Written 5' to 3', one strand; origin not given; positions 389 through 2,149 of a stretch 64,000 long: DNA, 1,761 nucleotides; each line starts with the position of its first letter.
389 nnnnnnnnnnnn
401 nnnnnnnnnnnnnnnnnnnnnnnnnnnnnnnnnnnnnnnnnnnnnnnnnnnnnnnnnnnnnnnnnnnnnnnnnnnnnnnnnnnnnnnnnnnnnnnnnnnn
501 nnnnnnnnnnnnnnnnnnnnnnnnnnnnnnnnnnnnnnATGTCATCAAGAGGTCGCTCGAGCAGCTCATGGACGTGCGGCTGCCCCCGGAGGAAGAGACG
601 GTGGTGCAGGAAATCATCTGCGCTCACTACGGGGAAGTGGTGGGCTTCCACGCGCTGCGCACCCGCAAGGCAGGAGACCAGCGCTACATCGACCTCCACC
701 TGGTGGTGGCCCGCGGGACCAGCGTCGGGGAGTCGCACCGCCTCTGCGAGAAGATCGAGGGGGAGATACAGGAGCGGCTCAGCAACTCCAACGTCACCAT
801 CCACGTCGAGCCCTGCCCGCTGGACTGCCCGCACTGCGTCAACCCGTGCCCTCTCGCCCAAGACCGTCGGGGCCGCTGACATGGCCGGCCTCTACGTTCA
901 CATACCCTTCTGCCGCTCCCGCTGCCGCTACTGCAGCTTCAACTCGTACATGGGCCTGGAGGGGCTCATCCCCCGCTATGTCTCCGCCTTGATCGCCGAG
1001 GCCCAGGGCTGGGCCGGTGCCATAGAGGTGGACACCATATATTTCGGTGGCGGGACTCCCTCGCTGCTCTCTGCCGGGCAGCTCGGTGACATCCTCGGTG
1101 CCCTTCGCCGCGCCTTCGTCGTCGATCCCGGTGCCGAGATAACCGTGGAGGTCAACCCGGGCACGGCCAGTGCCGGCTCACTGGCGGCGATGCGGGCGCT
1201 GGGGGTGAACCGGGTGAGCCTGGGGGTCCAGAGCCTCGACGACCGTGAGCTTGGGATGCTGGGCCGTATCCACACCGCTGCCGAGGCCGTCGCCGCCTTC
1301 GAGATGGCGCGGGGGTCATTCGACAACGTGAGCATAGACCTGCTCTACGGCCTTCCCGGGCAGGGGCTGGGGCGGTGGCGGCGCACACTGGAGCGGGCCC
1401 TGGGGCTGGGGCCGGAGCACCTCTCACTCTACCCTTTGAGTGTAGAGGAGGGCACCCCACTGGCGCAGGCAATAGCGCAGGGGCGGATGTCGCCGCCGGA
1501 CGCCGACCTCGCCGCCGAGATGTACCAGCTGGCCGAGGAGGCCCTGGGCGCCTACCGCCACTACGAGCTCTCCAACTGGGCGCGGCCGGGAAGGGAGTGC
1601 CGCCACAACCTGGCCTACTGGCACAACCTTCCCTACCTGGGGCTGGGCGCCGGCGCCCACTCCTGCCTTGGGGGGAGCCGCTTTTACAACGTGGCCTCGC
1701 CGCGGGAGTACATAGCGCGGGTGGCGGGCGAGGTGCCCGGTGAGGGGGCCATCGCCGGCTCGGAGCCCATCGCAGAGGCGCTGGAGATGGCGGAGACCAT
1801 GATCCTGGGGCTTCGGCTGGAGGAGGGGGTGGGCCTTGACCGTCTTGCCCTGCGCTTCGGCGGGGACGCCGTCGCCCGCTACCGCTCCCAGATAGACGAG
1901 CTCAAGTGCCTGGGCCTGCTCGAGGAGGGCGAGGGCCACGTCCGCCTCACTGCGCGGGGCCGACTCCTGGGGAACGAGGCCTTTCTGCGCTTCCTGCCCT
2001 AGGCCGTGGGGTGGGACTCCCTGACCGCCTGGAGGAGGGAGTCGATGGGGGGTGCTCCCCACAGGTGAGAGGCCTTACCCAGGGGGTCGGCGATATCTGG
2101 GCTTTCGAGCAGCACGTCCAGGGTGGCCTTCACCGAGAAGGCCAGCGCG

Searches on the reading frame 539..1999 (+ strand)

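Call 53: search_protein_families(library=pfam, proteins=[window:539-1999:+], max_evalue=0.00001)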
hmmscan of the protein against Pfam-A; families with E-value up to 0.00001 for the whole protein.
window:539-1999:+ (487 aa): 2 families
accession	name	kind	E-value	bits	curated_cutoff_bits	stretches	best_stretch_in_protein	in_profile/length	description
PF04055.27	Radical_SAM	-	1.2e-22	81.3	29.5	1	119-286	1-165/166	Radical SAM superfamily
PF06969.22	HemN_C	-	7.6e-14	52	24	1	417-477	7-67/67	HemN C-terminal domain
